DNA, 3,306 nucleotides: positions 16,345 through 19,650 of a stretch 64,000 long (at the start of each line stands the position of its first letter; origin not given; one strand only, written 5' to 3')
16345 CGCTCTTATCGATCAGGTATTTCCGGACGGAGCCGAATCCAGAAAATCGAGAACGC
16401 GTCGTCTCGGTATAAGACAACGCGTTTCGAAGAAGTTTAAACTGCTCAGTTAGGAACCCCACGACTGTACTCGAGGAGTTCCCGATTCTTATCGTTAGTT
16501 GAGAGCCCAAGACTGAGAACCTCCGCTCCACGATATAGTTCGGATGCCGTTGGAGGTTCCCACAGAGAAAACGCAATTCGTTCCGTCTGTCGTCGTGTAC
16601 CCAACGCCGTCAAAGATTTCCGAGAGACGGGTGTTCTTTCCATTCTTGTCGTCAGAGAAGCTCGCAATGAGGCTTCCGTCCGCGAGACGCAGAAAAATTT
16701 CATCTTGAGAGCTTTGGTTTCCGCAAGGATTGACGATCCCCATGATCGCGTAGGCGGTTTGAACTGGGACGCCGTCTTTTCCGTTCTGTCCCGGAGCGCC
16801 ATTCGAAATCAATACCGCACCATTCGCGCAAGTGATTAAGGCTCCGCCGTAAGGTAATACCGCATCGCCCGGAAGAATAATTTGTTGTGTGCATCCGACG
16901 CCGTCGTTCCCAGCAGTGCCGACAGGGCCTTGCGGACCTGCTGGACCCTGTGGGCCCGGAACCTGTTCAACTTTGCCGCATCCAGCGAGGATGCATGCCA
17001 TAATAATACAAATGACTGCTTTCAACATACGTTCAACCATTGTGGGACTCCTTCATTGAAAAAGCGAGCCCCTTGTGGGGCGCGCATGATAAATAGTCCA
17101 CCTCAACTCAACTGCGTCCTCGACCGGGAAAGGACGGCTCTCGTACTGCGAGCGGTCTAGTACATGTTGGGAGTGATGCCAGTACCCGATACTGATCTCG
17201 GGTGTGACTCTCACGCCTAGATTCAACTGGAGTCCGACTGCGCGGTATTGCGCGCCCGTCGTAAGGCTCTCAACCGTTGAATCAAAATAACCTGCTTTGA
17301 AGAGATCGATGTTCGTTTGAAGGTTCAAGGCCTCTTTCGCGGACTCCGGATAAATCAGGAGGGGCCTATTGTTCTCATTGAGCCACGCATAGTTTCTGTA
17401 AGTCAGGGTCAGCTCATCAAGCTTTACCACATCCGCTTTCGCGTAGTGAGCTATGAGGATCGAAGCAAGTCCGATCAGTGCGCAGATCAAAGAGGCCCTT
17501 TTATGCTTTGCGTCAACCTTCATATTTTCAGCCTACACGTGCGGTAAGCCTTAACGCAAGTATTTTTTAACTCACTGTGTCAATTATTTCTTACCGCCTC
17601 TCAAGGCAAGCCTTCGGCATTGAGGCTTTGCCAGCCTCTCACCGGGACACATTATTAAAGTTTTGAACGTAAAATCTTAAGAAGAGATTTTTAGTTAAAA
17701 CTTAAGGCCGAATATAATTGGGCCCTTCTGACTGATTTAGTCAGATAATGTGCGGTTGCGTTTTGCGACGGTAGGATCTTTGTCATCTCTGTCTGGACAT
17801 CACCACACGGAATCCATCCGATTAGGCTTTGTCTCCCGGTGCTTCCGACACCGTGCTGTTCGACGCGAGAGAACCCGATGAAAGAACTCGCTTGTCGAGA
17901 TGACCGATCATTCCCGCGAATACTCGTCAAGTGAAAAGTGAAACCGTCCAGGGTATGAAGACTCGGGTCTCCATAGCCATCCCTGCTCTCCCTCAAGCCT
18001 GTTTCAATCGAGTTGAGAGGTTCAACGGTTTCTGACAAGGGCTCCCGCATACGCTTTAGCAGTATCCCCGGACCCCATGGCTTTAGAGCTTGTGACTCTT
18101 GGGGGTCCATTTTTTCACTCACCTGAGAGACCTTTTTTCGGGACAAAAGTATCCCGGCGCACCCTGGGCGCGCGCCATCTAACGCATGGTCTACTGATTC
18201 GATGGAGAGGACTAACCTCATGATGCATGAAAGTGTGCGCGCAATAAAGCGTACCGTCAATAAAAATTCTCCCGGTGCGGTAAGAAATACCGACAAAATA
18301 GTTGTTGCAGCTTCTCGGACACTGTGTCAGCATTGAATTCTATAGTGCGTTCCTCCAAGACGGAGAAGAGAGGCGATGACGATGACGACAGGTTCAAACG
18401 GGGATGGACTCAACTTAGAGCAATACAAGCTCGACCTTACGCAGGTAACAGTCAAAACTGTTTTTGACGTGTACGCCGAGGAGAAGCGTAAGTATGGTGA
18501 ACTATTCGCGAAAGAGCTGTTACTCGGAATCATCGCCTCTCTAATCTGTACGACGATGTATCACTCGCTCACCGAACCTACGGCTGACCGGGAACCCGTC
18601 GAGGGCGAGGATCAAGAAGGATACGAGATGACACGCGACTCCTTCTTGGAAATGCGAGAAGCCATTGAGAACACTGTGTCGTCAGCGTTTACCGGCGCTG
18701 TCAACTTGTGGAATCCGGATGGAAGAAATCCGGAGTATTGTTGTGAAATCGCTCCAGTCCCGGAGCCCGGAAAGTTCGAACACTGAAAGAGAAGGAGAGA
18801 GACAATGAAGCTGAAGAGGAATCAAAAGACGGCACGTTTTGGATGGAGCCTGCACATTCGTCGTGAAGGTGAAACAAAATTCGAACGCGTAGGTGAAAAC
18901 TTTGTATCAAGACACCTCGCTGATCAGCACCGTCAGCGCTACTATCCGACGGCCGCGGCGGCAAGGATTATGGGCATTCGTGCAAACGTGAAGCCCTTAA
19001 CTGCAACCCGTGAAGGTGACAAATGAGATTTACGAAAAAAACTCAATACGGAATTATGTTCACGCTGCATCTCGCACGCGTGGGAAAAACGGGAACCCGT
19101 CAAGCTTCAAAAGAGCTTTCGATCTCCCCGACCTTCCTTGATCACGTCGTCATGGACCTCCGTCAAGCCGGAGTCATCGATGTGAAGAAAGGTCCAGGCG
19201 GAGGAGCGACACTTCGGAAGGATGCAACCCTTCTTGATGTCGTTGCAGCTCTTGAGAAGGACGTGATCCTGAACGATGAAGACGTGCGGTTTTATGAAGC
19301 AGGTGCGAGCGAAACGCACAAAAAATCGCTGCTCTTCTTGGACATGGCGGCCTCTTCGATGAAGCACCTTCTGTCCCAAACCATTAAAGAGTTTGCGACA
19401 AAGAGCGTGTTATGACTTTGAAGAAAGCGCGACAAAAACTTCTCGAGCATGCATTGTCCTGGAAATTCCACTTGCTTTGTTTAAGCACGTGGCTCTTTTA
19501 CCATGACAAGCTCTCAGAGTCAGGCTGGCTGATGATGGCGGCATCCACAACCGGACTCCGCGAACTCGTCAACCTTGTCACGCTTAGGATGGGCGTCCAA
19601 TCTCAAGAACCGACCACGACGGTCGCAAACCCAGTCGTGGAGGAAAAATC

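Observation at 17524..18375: ORF-poor 0.85-kb region with its own promoter-type element and terminator: candidate large ncRNA, or an origin/packaging region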

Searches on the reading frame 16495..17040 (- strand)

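Call 11: search_protein_families(library=pfam, proteins=[window:16495-17040:-], max_evalue=0.01)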
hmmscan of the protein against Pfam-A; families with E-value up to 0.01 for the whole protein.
window:16495-17040:- (181 aa): 1 family
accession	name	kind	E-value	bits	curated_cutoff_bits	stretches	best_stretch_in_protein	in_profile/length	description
PF01391.23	Collagen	-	0.0011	19.1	27.2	0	29-47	28-46/60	Collagen triple helix repeat (20 copies)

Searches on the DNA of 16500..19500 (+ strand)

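Call 10: search_dna_similar(query=window:16500-19500:+, collection=phages, mode=distant, max_rows=20)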
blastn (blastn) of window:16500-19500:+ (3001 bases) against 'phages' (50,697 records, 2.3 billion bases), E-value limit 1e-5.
No match.

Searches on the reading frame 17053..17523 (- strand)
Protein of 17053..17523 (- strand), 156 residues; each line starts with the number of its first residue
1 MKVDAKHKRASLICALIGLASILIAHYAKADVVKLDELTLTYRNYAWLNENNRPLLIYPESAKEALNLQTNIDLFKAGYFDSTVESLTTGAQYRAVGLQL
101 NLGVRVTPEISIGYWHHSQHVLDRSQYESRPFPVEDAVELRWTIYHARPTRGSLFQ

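Call 11: search_protein_families(library=pfam, proteins=[window:17053-17523:-], max_evalue=0.01)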
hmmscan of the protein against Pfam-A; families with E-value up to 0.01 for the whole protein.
window:17053-17523:- (156 aa): 0 families

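Call 16: find_related_loci(query=window:17053-17523:-, collection=viral_contigs, flank=6000)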
Query window:17053-17523:- (156 aa) in viral_contigs; peptide patterns used: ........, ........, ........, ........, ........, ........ (x = any residue, [..] = any of these).
4 stretches matched a pattern, but none encodes a relative of the query by tblastn (E <= 1e-3).

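Call 19: find_encoding_contigs(protein=window:17053-17523:-, flank=10000, max_places=10)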
Protein window:17053-17523:- (156 aa): 5 contigs read that carry it; 1 place shown.
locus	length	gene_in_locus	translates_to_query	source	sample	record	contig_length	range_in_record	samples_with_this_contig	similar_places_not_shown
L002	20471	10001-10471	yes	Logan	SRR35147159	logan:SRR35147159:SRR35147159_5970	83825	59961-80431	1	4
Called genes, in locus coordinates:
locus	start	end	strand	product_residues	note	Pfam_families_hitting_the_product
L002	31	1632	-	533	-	-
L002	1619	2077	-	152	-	-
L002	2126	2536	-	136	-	PF01844:HNH (faint)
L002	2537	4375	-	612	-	PF02463:SMC_N (faint), PF13175:AAA_15 (faint), PF13476:AAA_23, PF13555:AAA_29 (weak), PF13558:SbcC_Walker_B (weak)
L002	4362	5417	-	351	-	PF00149:Metallophos (weak)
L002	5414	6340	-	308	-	PF00154:RecA_N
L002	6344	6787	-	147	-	-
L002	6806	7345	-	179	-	-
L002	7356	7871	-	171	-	-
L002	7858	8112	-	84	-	-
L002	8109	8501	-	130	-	PF02082:Rrf2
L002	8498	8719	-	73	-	-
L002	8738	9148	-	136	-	-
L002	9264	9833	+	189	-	-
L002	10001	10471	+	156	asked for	-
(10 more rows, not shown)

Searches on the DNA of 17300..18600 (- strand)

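Call 4: search_rna_families(source=window, start=17300, end=18600, threshold=evalue, max_evalue=10, show_alignments=3)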
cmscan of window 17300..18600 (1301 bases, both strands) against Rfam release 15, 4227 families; matches with E-value up to 10: 2.
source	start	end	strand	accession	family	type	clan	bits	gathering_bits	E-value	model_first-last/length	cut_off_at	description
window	17584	17643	+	RF02292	TtnuCD16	Gene; snRNA; snoRNA; CD-box;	-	17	75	1.5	1-58/58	no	Tetrahymena snoRNA TtnuCD16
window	17449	17495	+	RF01145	sR14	Gene; snRNA; snoRNA; CD-box;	-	14.2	38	0.62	1-54/54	no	Small nucleolar RNA sR14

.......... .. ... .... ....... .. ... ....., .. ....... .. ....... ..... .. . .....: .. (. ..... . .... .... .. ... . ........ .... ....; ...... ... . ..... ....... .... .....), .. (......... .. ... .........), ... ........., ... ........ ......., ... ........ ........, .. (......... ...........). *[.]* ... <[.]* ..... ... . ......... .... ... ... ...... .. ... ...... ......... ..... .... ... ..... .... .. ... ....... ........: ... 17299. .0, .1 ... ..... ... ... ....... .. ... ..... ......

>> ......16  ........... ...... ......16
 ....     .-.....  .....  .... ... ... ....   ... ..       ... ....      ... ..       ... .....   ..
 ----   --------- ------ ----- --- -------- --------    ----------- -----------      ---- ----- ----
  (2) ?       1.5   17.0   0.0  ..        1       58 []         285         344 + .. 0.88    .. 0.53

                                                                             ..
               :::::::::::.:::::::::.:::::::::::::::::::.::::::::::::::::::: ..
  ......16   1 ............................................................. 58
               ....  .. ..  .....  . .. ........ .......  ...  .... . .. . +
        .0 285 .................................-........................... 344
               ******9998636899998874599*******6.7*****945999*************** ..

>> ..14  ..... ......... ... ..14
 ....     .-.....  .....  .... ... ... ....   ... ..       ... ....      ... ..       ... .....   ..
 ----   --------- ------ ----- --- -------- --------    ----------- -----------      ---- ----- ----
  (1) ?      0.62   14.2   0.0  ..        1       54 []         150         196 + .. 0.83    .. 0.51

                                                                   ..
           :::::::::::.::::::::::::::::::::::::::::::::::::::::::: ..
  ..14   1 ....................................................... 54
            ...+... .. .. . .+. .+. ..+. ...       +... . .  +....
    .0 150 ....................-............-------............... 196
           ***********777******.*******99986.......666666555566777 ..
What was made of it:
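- On ROOL / GOLLD / HEARO / OLE and every other Rfam 15 family: Only two chance snoRNA-model hits appeared at E up to 10 in 17300-18600 (call 4).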

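Call 77: build_rna_model(alignment_id=A6)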
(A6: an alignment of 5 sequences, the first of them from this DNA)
Model R1 built from alignment A6 (5 sequences, 163 columns); structure: RNAalifold consensus.
model positions 133; base pairs 36; branch points 2; effective number of sequences 1.49; information 0.591 bits per position. Calibrated on 0.2 Mb of random sequence (short: E-values are rough).
structure used (alignment columns):
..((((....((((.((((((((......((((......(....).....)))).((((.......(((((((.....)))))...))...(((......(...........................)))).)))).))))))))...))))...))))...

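Call 78: search_with_rna_model(model_id=R1, sources=[window, L003, L004, L006, L134, L135, L136, L137, L138, L139, L054, L055, L056, L057, L058, L059, L060, L061, L062, L063, L064, L065, L066, L067, L116, L140, L141, L007], max_evalue=10, show_alignments=0)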
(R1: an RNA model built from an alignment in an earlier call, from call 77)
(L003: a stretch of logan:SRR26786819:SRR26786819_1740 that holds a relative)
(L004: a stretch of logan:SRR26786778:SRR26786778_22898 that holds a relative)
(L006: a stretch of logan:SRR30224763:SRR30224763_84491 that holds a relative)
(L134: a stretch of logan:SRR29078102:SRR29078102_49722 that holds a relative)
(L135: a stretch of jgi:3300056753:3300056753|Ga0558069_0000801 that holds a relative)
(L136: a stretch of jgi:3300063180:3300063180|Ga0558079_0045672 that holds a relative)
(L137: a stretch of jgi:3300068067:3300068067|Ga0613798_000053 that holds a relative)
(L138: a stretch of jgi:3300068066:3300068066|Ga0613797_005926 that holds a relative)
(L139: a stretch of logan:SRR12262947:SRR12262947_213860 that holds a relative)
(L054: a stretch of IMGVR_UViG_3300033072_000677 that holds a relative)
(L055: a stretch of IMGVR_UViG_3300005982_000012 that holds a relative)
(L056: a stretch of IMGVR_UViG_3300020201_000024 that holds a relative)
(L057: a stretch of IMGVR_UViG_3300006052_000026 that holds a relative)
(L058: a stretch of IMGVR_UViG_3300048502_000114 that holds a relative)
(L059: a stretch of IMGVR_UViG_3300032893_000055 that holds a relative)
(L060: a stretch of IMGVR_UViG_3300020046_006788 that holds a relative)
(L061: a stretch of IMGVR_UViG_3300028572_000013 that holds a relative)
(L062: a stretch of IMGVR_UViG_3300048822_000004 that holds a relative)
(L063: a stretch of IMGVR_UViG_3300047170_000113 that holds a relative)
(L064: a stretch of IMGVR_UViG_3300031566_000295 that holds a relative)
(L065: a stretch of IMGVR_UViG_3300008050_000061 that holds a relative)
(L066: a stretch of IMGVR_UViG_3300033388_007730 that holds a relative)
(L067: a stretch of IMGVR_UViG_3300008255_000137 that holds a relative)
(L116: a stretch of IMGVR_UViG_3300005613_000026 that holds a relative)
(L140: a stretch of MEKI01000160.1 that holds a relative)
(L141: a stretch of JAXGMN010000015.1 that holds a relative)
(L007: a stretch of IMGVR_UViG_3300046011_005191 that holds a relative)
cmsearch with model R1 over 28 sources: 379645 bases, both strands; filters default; matches with E-value up to 10: 6.
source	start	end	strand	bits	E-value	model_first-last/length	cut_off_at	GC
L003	6508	6640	+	145.7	1.4e-37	1-133/133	no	0.53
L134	4539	4671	+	138.3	1.6e-35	1-133/133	no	0.56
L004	6500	6631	+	136.9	3.9e-35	1-133/133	no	0.53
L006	3001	3139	+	126.7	2.5e-32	1-133/133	no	0.49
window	17765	17919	-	93.4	4.5e-23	1-133/133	no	0.55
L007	5050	5070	+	16.3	0.1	32-52/133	no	0.43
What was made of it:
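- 17614..18125 (-): Core of the conserved structured RNA element (about 510 nt). It runs from helix 1 to the Y strand of the long-range pseudoknot. A covariance model of domain B finds one copy only in the window (call 78).
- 17768..17917 (-): Domain B. It has three closing helices and a junction that carries the signature hairpin and the covarying hairpin 17833-17854. Covariance model R1 scores 93-146 bits in the five clade-1 loci (call 78).
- Tried and rejected: Model R1 of domain B finds only clade 1 with default filters (call 78).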

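Call 79: search_with_rna_model(model_id=R1, sources=[L135, L137, L139, L054, L055, L063], max_evalue=10, filters=off, show_alignments=3)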
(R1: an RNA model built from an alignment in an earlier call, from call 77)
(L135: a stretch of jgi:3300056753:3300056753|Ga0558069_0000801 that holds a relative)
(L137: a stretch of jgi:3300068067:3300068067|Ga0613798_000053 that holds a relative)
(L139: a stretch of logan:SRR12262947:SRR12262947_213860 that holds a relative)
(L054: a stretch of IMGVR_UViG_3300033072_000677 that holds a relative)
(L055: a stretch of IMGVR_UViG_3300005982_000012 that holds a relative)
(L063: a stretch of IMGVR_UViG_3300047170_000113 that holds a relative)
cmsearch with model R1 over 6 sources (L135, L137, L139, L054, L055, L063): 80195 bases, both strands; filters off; matches with E-value up to 10: 25.
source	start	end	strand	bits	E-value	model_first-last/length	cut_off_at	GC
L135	3887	3963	+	13.1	0.18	1-133/133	no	0.47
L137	3297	3415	-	12.1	0.32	1-133/133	no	0.66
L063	2455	2577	+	11.4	0.51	1-133/133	no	0.49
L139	2655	2695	+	10.6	0.88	1-133/133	no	0.39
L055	6464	6534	+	9.7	1.5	1-133/133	no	0.52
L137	6014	6145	-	9.6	1.6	1-133/133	no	0.64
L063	5389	5423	-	9.1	2.2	1-133/133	no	0.57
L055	9105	9136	+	8.7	2.9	1-133/133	no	0.53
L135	1111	1174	-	8.6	3.1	1-133/133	no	0.59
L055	5713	5751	+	8.5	3.4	1-133/133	no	0.51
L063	12983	13052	+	8.4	3.4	1-133/133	no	0.57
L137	5204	5227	+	8.3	3.6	30-54/133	no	0.5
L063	1796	1852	+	8.2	3.9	1-133/133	no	0.39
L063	9058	9136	+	8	4.6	1-133/133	no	0.39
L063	3022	3070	+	7.7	5.5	1-133/133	no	0.59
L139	11212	11236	+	7.7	5.5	1-133/133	no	0.52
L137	2338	2491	+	7.7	5.6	1-133/133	no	0.59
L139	12336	12377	-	7.5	6.2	1-133/133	no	0.5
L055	7913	8028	+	7.2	7.7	1-133/133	no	0.46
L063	5011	5068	-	7.1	7.9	1-133/133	no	0.26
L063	503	547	+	7.1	8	1-133/133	no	0.4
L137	9996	10043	-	7.1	8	1-133/133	no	0.67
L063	13321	13368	+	7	8.4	1-133/133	no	0.6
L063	5807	5833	+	6.9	9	1-133/133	no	0.56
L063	4827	4879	-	6.9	9.2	1-133/133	no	0.58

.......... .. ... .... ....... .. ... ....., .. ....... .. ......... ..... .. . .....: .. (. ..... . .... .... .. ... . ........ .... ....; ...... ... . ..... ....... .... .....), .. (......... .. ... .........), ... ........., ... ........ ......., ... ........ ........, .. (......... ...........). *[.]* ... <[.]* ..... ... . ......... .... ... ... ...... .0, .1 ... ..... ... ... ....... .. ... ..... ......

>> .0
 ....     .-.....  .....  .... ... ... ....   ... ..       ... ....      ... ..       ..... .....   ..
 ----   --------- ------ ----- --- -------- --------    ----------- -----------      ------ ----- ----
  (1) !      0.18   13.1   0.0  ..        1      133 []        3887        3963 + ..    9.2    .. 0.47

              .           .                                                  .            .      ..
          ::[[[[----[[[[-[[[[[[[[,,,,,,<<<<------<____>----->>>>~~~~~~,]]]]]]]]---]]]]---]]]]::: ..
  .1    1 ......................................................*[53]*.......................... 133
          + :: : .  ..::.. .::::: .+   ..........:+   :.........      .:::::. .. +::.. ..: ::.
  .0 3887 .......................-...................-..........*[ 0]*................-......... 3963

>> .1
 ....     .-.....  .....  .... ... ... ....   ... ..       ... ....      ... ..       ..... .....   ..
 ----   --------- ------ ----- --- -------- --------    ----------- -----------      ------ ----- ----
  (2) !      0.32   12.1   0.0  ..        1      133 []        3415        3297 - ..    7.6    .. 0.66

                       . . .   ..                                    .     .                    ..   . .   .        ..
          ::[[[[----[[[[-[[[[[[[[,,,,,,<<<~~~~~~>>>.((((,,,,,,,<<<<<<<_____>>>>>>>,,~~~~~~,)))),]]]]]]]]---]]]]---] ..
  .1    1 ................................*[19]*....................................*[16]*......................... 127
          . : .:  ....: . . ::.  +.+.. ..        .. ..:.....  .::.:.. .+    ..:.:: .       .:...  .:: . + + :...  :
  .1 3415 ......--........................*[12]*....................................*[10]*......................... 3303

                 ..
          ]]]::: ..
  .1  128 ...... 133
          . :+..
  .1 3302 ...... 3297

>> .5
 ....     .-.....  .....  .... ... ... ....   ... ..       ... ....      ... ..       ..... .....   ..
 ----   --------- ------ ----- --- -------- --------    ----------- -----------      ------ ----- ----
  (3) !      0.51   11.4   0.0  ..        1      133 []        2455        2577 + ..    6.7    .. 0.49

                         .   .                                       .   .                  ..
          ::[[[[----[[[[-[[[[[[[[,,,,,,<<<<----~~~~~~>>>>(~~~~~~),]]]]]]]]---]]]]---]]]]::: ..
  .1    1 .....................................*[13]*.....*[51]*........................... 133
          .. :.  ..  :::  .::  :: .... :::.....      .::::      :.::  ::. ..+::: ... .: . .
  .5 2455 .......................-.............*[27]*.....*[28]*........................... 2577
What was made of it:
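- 17768..17917 (-): L135 gives a weak syntenic match, E = 0.18 (call 79).
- Tried and rejected: With filters off it gives a marginal syntenic hit in L135 (call 79).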

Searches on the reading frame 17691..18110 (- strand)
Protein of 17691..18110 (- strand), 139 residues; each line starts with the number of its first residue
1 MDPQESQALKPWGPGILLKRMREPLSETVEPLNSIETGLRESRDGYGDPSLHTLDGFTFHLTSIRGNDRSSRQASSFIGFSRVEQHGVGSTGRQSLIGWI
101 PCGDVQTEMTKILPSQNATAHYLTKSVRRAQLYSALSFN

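Call 95: search_protein_families(library=pfam, proteins=[window:17691-18110:-], max_evalue=1)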
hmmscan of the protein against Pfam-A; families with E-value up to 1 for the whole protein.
window:17691-18110:- (139 aa): 0 families

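Call 96: search_protein_families(library=phrogs, proteins=[window:17691-18110:-], max_evalue=1)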
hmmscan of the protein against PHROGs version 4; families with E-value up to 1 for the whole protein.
window:17691-18110:- (139 aa): 0 families

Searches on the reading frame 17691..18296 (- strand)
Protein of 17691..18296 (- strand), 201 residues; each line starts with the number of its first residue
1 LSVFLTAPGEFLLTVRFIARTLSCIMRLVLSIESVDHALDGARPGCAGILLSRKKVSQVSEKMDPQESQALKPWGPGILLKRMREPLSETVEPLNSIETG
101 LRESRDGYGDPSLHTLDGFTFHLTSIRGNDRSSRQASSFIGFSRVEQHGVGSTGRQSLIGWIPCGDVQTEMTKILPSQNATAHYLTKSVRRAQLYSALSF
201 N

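Call 11: search_protein_families(library=pfam, proteins=[window:17691-18296:-], max_evalue=0.01)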
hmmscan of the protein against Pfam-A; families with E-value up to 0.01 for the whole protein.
window:17691-18296:- (201 aa): 0 families

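Call 20: find_homologous_proteins(query=window:17691-18296:-, max_evalue=0.01)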
Query window:17691-18296:- (201 aa): 1 proteins with E <= 0.01 among 110 candidates.
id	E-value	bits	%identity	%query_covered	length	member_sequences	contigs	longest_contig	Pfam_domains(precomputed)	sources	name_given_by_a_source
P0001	1.2e-119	415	100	94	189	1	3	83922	-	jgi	jgi:hypothetical protein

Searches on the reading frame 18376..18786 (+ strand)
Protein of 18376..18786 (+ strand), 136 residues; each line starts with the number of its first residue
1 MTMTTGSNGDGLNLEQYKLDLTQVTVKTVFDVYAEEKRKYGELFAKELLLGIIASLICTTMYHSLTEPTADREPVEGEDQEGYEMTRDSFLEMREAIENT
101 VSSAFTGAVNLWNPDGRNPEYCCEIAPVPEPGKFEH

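Call 11: search_protein_families(library=pfam, proteins=[window:18376-18786:+], max_evalue=0.01)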
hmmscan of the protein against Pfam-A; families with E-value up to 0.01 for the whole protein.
window:18376-18786:+ (136 aa): 0 families

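Call 15: find_related_loci(query=window:18376-18786:+, collection=viral_contigs, flank=6000)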
Query window:18376-18786:+ (136 aa) in viral_contigs; peptide patterns used: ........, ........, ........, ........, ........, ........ (x = any residue, [..] = any of these).
6 stretches matched a pattern, but none encodes a relative of the query by tblastn (E <= 1e-3).

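Call 18: find_encoding_contigs(protein=window:18376-18786:+, flank=10000, max_places=10)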
Protein window:18376-18786:+ (136 aa): 4 contigs read that carry it; 1 place shown.
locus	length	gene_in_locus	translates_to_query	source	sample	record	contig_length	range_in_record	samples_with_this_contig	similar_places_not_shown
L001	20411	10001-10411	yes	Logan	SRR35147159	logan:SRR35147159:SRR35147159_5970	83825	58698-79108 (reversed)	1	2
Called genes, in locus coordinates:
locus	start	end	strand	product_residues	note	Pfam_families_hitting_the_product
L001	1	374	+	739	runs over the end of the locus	PF18573:BclA_C (weak)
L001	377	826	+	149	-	-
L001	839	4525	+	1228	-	-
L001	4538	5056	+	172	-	-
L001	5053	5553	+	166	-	-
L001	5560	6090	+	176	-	-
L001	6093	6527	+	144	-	-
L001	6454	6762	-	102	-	-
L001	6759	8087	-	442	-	PF00270:DEAD (weak), PF04851:ResIII, PF00271:Helicase_C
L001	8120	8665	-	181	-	-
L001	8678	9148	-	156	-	-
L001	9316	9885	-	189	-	-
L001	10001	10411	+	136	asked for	-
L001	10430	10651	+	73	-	-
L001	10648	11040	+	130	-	PF02082:Rrf2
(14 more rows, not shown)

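Call 21: find_homologous_proteins(query=window:18376-18786:+, max_evalue=0.001)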
Query window:18376-18786:+ (136 aa): 1 proteins with E <= 0.001 among 13 candidates.
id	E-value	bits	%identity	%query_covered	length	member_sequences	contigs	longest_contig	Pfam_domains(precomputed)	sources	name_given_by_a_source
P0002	1.5e-86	305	100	100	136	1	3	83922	-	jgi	jgi:hypothetical protein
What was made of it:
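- On Protein-coding gene: The only hit among 5.8 billion proteins is the ORF itself (call 20), though the real neighbouring 136-aa gene also finds only itself (call 21).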

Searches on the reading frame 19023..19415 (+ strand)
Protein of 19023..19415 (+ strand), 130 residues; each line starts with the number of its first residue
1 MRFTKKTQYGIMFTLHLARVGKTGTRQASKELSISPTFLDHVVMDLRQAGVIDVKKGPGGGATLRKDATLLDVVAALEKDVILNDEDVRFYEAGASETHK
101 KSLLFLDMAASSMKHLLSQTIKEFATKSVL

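Call 11: search_protein_families(library=pfam, proteins=[window:19023-19415:+], max_evalue=0.01)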
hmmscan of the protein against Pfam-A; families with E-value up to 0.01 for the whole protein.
window:19023-19415:+ (130 aa): 1 family
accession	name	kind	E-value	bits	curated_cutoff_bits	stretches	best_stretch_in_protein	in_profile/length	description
PF02082.26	Rrf2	-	1.6e-14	54.6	30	1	4-123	2-128/132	Iron-dependent Transcriptional regulator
